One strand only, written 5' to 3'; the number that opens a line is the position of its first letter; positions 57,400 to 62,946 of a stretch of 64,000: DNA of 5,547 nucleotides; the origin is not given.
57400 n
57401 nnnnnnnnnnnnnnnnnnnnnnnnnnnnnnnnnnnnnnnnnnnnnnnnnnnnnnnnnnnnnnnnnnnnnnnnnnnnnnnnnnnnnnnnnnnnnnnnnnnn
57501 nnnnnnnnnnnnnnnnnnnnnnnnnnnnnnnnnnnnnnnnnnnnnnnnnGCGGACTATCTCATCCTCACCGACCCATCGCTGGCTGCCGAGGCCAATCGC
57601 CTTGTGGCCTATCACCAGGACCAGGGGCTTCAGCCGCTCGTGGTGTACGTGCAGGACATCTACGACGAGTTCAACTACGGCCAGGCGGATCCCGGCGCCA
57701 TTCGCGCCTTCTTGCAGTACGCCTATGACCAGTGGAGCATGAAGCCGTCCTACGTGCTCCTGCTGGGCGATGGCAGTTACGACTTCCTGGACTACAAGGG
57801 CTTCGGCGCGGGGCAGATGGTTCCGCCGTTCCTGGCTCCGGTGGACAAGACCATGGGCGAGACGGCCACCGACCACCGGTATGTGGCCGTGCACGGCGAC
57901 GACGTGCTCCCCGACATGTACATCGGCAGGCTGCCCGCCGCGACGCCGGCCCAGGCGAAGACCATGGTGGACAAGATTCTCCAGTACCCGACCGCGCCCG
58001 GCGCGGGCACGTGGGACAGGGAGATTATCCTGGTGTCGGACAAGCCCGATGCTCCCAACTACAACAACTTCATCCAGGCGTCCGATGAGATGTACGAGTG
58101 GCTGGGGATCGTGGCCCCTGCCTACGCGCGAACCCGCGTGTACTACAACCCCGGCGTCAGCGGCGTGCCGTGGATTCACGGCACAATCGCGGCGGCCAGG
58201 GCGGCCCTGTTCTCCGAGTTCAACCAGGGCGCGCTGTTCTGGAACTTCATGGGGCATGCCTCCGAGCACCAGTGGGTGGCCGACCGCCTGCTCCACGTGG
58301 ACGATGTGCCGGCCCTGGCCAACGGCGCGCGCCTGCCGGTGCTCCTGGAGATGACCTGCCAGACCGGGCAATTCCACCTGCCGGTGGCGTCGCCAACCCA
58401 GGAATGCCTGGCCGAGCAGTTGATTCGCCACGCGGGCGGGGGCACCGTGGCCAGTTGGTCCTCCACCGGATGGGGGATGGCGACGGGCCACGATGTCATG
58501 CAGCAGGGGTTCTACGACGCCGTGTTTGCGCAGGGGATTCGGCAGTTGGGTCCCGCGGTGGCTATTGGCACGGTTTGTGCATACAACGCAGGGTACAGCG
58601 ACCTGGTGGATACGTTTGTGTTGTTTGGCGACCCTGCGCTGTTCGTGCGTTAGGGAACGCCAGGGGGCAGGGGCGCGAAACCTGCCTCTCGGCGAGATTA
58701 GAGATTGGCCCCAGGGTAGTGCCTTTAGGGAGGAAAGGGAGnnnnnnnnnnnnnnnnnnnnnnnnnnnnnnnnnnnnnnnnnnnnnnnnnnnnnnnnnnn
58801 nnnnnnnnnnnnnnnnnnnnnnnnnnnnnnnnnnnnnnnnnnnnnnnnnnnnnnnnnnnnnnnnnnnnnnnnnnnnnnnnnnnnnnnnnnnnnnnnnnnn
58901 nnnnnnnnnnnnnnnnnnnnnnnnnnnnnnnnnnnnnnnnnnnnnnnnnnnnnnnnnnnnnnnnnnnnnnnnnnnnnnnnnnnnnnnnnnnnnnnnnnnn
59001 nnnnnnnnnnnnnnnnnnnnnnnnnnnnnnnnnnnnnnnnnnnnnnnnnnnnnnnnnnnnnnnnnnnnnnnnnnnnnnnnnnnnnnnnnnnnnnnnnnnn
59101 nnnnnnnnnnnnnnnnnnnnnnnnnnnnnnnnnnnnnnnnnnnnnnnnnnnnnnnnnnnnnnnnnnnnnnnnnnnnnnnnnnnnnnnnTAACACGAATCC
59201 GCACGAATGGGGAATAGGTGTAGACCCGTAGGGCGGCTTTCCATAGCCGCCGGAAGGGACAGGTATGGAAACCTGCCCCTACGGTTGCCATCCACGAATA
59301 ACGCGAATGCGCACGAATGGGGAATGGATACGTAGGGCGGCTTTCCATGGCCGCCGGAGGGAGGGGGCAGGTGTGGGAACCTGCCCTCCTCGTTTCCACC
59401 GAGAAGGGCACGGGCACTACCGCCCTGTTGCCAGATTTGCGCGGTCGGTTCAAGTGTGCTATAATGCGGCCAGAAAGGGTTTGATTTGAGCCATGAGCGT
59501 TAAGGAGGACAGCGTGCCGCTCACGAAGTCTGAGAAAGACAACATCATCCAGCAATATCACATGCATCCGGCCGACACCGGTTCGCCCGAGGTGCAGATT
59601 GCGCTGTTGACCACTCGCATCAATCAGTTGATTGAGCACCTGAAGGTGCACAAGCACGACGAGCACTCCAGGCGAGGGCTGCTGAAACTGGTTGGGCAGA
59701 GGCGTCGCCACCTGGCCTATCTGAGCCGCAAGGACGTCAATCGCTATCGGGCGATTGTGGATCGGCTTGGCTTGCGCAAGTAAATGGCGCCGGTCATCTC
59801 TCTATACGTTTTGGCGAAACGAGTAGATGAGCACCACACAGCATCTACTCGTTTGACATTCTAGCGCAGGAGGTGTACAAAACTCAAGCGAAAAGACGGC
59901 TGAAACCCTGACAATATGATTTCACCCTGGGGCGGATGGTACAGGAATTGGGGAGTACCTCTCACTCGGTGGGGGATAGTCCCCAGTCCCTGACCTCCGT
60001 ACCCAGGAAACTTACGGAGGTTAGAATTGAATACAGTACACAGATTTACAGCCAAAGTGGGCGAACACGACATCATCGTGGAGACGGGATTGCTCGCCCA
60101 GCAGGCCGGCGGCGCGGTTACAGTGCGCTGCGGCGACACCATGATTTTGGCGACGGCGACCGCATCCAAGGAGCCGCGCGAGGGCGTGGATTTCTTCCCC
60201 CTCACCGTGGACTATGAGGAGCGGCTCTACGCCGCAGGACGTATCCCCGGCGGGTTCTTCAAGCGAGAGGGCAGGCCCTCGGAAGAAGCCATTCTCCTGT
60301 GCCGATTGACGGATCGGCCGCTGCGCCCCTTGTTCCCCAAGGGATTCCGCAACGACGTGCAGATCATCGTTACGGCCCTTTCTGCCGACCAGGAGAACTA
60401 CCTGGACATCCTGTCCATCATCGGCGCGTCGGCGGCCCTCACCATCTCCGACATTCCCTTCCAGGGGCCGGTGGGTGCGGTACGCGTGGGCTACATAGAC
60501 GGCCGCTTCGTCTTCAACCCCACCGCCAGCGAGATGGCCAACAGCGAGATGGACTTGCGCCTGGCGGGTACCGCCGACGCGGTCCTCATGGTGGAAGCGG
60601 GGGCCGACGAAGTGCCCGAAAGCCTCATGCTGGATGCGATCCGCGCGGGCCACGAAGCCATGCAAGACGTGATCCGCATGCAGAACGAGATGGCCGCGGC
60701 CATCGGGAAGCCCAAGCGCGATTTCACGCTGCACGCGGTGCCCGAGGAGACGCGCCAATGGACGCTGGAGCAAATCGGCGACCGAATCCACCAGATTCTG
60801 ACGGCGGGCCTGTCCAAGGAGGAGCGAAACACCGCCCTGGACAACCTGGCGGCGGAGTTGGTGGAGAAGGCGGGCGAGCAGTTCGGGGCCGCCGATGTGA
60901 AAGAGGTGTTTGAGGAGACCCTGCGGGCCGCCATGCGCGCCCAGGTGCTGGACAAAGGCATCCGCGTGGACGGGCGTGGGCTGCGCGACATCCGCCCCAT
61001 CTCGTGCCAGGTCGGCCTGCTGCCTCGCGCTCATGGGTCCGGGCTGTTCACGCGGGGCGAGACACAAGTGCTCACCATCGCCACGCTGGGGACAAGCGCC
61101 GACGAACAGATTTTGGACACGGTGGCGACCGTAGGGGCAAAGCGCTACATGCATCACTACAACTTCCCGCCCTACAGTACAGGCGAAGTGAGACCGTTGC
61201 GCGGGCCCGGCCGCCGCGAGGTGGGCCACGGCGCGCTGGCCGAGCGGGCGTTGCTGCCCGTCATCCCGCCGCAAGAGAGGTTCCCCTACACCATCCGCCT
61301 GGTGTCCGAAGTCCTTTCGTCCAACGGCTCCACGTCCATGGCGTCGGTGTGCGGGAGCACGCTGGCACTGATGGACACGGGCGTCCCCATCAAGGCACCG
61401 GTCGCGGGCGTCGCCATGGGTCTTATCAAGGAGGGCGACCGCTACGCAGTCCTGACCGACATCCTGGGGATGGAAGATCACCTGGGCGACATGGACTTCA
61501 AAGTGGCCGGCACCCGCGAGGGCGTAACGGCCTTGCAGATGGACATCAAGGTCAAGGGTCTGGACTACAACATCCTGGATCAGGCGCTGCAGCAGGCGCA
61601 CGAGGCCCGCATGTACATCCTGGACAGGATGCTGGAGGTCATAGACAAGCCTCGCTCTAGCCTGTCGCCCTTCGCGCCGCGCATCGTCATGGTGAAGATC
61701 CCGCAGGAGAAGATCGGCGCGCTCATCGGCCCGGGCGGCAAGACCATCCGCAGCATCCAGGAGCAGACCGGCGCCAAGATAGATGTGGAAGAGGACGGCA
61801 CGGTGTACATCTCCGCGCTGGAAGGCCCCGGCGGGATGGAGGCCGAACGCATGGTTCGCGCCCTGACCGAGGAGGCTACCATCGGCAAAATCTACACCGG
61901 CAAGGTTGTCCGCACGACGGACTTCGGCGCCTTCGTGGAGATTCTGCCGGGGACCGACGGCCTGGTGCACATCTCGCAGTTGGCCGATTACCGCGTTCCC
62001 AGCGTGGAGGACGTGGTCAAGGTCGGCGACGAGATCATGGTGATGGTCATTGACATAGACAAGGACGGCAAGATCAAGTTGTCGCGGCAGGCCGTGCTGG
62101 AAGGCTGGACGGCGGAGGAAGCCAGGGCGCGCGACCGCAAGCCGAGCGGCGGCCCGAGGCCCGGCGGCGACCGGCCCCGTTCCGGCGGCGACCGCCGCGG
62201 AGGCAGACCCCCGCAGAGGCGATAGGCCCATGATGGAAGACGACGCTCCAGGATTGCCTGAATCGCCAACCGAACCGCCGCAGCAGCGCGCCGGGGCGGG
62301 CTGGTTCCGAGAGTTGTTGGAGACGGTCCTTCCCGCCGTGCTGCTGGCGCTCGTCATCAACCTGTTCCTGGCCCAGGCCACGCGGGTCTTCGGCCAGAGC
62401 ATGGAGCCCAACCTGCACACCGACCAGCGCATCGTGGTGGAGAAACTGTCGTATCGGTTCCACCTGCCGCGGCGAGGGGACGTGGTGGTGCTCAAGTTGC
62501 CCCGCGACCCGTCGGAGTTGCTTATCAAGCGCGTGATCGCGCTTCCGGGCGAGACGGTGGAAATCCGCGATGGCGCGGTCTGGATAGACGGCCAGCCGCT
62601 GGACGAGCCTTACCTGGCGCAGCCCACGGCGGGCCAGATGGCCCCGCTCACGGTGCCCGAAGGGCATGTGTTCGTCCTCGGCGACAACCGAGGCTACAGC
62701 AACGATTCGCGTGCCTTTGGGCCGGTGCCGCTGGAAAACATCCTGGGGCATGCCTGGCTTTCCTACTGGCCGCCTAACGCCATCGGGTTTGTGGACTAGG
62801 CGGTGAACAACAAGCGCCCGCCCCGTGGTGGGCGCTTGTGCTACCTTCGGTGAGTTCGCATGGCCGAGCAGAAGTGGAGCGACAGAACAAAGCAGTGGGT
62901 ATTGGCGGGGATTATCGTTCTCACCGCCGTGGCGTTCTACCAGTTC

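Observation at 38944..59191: Three-gene surface module: 5437-aa DUF11 giant protein, C25 (PorU/gingipain-like) peptidase and a VPKTG-anchored Pro/Thr stalk protein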

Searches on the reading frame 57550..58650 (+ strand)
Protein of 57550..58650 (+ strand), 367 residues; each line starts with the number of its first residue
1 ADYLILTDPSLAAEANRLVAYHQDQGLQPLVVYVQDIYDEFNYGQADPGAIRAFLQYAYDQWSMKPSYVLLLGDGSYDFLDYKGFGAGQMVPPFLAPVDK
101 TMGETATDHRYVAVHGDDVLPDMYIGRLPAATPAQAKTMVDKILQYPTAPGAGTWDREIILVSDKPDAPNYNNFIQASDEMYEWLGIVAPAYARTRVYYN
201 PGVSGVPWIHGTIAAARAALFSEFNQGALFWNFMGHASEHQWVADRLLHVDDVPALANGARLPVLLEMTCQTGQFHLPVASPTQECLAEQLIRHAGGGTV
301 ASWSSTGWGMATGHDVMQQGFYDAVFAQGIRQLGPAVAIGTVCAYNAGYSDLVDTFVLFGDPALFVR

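Call 86: search_solved_structures(query=window:57550-58650:+, max_evalue=0.01, show_alignments=4)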
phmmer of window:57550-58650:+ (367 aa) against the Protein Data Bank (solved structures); distinct sequences matched with E-value up to 0.01: 5.
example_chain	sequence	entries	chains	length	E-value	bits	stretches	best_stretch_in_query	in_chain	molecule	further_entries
6za2_A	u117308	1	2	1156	1.2e-18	70.9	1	2-311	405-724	Por secretion system protein porU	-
4ief_B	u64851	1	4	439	5.3e-11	45.7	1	106-367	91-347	Gingipain R2 Mature Domain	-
1cvr_A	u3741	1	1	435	8.1e-11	45.1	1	106-367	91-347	GINGIPAIN R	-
4tkx_L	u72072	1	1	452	1.6e-10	44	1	105-302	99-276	Lys-gingipain W83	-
4rbm_A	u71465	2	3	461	1.8e-10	43.9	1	105-301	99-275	Lys-gingipain W83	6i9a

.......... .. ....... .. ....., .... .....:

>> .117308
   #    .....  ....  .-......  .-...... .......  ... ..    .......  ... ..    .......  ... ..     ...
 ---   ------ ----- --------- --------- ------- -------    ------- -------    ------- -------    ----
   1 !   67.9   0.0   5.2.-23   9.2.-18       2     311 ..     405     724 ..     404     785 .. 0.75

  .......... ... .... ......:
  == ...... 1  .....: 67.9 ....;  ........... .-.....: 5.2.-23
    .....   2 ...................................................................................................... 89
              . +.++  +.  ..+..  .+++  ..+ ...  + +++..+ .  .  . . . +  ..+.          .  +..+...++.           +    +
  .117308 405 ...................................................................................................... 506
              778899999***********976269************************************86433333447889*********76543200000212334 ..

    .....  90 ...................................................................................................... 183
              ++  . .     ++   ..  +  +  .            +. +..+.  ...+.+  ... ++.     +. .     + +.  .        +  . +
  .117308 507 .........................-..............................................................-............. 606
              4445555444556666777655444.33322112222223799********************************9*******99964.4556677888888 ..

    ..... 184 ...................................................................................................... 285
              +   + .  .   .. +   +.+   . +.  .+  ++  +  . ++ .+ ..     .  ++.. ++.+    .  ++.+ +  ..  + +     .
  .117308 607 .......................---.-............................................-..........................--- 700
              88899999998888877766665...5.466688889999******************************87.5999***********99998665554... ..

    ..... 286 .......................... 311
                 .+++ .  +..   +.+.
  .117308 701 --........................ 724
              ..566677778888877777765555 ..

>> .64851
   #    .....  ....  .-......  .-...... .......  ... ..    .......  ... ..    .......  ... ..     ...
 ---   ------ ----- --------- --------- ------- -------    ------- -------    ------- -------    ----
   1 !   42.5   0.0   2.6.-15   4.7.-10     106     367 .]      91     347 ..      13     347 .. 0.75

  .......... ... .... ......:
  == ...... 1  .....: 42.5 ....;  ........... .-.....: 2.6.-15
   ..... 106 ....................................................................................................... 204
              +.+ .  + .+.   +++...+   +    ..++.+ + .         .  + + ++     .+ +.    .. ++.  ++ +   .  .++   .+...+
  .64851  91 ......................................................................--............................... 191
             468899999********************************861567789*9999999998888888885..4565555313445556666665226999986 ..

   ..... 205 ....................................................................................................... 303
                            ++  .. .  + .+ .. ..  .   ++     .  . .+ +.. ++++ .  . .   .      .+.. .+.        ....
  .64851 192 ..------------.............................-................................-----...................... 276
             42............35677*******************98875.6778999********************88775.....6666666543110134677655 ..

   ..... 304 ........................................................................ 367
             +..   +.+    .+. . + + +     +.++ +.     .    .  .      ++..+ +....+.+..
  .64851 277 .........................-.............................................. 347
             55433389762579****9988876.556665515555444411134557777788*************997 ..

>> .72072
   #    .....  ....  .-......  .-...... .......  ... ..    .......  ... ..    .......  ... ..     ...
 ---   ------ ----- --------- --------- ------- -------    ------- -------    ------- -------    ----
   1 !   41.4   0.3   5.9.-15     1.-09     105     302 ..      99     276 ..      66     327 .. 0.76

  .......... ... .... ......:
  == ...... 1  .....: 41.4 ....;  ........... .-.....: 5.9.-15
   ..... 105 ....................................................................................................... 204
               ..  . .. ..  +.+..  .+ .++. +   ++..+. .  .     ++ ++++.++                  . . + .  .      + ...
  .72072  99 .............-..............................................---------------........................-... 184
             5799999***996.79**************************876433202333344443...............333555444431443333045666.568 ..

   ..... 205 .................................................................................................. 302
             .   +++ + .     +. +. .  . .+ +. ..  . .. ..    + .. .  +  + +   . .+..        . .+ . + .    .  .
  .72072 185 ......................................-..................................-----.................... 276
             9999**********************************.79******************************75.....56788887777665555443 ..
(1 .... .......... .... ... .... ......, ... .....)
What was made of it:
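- On Peptidase family C25 (Pfam PF01364 / PF08126): They align with the GHG(S/G) His and the (A/T)C Cys of RgpB and PorU (call 86).
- The Asp that aligns with the S1 Asp163 of RgpB is also present in PorU, so specificity cannot be read from the sequence (call 86). Substrate specificity is unknown (call 86).
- Tried and rejected: This is uninformative (call 86).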

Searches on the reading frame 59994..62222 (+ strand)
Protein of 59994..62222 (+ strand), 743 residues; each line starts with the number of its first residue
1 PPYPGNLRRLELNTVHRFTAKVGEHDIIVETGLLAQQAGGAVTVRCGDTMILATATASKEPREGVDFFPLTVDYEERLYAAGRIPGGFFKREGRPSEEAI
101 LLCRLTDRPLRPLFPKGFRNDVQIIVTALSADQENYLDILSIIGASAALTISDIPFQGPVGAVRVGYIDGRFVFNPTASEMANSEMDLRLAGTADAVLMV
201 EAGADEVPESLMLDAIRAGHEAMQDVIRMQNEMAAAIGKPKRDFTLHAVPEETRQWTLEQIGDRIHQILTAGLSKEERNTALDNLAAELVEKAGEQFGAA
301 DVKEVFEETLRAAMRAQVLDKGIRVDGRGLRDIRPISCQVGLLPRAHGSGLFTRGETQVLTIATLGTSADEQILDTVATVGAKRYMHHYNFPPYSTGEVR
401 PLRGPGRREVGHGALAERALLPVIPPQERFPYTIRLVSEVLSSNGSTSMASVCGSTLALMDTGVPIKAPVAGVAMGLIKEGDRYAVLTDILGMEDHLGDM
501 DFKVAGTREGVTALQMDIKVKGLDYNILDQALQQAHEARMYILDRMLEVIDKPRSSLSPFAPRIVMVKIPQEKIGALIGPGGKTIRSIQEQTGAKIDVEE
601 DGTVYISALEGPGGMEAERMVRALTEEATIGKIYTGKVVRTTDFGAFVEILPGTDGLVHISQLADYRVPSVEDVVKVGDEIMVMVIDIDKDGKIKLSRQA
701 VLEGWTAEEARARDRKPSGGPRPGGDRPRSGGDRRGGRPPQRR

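Call 10: search_protein_families(library=pfam, proteins=[window:59994-62222:+], max_evalue=0.001)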
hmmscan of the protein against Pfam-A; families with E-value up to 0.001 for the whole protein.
window:59994-62222:+ (743 aa): 7 families
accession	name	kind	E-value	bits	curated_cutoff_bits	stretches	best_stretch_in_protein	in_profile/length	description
PF01138.27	RNase_PH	-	3.8e-62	208.9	25.5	2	26-155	4-130/130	3' exoribonuclease family, domain 1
PF03725.20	RNase_PH_C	-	2.7e-24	85.3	20.8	2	158-222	1-67/67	3' exoribonuclease family, domain 2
PF00575.29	S1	-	1.1e-19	71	22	1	629-698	3-73/74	S1 RNA binding domain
PF00013.35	KH_1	-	1.9e-13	50.4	21.5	1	566-608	3-52/66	KH domain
PF03726.19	PNPase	-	9.5e-10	39.3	24.6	1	261-328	10-80/81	Polyribonucleotide nucleotidyltransferase, RNA binding domain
PF22675.2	KH-I_KHDC4-BBP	-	5.2e-05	23.5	30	1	574-610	8-44/76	KHDC4/BBP-like, KH-domain type I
PF07650.23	KH_2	-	0.00067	19.9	22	0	565-607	27-69/78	KH domain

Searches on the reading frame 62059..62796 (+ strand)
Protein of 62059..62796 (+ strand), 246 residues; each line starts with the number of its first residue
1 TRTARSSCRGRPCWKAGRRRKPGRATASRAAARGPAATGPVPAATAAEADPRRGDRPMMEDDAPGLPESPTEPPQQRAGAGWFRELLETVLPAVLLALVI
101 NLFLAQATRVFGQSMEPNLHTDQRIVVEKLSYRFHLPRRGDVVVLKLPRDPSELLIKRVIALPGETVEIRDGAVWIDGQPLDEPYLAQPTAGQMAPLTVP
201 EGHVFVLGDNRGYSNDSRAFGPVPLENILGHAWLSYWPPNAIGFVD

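Call 11: search_protein_families(library=pfam, proteins=[window:62059-62796:+], max_evalue=0.001)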
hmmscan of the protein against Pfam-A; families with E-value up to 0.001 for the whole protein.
window:62059-62796:+ (246 aa): 2 families
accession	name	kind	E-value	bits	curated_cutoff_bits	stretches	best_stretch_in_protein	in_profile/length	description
PF10502.14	Peptidase_S26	-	8.9e-50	169.4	22.9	1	84-237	2-168/168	Signal peptidase, peptidase S26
PF00717.28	Peptidase_S24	-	0.00022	21.4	23.3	1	107-168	37-90/116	Peptidase S24-like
